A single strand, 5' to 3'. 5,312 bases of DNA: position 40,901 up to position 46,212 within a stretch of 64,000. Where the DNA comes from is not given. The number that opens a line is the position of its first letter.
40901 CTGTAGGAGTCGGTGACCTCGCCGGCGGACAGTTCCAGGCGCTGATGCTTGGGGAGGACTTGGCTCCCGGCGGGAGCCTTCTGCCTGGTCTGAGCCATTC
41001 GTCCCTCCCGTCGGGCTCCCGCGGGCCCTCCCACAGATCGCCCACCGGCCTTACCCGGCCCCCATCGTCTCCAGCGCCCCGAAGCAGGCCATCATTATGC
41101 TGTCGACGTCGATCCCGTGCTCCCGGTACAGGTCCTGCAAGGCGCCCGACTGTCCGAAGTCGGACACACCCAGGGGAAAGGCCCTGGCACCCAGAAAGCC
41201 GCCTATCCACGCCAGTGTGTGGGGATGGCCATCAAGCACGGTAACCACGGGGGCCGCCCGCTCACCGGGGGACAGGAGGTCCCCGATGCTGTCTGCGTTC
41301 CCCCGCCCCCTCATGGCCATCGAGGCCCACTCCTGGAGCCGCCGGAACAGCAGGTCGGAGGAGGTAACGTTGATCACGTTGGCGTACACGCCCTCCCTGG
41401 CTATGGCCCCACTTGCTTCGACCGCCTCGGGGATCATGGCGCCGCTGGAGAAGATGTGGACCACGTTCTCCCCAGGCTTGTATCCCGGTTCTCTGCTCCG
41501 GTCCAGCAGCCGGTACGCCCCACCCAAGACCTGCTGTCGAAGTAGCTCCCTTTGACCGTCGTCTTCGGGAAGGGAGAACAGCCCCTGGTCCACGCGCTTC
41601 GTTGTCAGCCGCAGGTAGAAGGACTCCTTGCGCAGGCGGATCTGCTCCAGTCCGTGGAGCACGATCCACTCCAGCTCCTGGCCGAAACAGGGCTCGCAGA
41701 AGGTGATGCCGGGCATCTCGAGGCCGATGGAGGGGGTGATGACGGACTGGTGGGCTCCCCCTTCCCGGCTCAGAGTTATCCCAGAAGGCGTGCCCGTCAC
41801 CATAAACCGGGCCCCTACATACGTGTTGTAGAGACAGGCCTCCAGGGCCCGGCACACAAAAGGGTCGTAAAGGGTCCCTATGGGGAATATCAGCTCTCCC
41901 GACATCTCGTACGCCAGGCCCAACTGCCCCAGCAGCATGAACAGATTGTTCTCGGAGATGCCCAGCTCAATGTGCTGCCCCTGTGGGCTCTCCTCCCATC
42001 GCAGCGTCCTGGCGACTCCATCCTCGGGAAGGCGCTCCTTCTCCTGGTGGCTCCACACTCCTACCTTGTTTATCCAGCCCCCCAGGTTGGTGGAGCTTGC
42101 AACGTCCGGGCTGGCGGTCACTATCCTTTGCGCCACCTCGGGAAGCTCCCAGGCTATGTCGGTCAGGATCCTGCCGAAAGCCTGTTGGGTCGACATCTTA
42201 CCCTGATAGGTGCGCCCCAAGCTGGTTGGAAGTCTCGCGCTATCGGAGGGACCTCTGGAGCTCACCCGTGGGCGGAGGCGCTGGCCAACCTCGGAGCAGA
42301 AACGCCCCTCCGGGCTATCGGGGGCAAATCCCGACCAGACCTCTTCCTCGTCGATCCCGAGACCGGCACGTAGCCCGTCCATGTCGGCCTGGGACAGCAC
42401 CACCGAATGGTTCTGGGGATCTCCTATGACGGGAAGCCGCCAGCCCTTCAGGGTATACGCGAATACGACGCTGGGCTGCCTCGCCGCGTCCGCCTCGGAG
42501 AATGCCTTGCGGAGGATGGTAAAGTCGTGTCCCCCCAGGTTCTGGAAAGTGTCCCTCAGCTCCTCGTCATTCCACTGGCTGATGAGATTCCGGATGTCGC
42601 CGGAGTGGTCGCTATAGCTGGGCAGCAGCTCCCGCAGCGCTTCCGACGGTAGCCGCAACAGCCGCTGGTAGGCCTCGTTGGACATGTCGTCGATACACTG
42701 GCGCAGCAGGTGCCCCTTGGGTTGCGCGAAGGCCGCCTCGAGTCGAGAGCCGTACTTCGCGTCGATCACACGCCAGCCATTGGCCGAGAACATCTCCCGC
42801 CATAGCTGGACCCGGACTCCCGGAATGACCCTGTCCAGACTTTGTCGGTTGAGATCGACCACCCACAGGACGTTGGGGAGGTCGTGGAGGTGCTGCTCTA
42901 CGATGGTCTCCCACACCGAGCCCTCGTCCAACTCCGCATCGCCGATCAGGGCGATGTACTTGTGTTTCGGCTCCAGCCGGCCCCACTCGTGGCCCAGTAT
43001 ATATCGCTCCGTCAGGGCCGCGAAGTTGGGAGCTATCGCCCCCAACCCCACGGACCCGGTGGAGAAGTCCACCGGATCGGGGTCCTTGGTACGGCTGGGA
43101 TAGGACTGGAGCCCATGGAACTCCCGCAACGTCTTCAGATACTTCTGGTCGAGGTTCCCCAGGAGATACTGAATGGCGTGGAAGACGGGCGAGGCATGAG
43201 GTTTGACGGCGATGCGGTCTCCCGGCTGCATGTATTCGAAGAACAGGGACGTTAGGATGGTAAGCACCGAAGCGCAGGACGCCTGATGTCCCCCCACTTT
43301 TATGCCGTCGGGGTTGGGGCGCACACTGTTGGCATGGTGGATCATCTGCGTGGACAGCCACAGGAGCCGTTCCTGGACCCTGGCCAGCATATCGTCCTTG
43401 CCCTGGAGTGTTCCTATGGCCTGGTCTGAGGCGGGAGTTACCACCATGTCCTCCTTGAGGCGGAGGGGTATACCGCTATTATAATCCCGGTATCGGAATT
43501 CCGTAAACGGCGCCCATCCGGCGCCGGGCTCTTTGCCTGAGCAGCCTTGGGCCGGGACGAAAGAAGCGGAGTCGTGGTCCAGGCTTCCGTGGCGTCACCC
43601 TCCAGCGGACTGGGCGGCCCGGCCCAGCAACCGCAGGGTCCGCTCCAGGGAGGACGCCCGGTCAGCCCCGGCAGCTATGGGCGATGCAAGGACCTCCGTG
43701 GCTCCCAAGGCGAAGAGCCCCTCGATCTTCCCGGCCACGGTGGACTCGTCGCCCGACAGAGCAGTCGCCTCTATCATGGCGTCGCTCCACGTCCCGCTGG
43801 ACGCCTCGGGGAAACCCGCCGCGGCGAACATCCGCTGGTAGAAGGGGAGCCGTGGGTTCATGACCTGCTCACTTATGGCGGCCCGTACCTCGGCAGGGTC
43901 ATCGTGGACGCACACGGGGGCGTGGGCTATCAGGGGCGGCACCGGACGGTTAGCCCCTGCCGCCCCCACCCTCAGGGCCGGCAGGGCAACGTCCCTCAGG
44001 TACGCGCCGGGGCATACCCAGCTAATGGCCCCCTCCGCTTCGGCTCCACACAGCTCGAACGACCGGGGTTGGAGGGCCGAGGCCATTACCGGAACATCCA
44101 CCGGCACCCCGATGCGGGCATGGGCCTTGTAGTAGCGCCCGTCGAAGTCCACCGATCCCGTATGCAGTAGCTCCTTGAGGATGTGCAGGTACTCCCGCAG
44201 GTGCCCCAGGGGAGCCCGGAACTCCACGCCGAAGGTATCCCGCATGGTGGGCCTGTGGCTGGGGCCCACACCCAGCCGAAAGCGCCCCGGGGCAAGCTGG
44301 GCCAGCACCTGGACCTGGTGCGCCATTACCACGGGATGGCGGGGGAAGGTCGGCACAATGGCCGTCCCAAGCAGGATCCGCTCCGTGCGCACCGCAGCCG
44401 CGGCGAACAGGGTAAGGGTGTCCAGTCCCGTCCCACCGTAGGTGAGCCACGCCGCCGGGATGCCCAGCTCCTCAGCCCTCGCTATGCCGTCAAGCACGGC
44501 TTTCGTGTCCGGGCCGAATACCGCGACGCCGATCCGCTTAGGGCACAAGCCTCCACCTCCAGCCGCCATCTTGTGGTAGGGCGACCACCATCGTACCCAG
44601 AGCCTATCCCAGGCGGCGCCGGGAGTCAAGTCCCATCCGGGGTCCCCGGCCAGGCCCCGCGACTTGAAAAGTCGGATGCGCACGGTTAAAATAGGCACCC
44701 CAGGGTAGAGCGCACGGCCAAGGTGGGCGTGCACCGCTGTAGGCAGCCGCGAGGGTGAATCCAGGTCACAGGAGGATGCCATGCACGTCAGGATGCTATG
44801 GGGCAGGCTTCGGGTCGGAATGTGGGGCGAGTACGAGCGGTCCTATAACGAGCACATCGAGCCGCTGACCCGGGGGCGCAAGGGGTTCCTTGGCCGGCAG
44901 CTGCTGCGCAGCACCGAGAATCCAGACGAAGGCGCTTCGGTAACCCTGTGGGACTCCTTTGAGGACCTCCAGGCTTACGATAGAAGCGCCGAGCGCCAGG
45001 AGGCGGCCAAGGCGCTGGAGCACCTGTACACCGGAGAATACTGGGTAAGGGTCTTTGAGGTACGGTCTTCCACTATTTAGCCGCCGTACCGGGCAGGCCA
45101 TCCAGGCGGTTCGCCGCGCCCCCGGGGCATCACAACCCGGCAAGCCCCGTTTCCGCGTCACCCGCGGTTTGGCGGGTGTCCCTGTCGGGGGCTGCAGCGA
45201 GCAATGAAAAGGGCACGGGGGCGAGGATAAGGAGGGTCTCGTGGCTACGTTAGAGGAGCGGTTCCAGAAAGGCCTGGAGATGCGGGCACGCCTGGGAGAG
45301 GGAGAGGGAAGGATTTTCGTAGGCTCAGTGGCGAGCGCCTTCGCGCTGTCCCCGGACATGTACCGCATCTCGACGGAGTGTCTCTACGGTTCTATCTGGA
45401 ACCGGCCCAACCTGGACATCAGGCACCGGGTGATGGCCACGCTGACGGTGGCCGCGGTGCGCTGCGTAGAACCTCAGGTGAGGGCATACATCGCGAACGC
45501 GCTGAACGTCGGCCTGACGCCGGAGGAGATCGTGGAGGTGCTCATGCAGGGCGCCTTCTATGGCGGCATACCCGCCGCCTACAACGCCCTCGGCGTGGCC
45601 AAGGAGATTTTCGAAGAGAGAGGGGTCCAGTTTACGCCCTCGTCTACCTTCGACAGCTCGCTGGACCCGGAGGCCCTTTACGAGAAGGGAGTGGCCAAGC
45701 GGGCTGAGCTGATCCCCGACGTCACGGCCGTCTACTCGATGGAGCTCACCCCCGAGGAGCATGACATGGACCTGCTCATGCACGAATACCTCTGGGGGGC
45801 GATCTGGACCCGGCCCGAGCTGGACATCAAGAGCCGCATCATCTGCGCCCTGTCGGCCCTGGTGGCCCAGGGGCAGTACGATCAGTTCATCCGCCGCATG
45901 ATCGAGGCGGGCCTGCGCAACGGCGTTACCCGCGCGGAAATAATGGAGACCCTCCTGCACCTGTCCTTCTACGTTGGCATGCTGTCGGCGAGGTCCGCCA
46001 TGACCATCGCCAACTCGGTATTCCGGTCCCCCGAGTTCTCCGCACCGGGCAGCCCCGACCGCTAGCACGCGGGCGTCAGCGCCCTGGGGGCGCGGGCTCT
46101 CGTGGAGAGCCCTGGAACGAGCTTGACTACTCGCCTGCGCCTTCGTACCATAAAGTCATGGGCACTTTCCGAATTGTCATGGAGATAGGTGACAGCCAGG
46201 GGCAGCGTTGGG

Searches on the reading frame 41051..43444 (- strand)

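Call 59: search_protein_families(library=pfam, proteins=[window:41051-43444:-], max_evalue=0.00001)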
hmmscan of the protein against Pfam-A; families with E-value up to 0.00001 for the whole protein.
window:41051-43444:- (797 aa): 3 families
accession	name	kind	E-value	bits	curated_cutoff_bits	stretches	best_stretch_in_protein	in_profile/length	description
PF00456.26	Transketolase_N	-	5.3e-10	39.2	22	1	82-235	63-219/334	Transketolase, thiamine diphosphate binding domain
PF17831.6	PDH_E1_M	-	5.2e-08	33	23.2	1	414-614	20-220/229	Pyruvate dehydrogenase E1 component middle domain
PF22613.1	Transketolase_C_1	-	8.6e-07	29.6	27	1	642-779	1-113/113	Transketolase-like TK C-terminal domain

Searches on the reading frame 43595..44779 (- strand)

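Call 27: search_protein_families(library=pfam, proteins=[window:43595-44779:-], max_evalue=0.001)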
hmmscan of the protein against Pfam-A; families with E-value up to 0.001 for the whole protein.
window:43595-44779:- (394 aa): 1 family
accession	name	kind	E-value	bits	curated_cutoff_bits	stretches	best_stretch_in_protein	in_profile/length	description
PF00296.26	Bac_luciferase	-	4.7e-51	174.4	27.9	1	91-361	21-313/314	Luciferase-like monooxygenase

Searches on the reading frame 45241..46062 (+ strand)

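Call 27: search_protein_families(library=pfam, proteins=[window:45241-46062:+], max_evalue=0.001)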
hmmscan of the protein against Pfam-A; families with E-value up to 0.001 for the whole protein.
window:45241-46062:+ (274 aa): 1 family
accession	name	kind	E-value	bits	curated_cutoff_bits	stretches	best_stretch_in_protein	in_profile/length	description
PF02627.25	CMD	-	1.8e-30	105.2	23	2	38-122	1-84/84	Carboxymuconolactone decarboxylase family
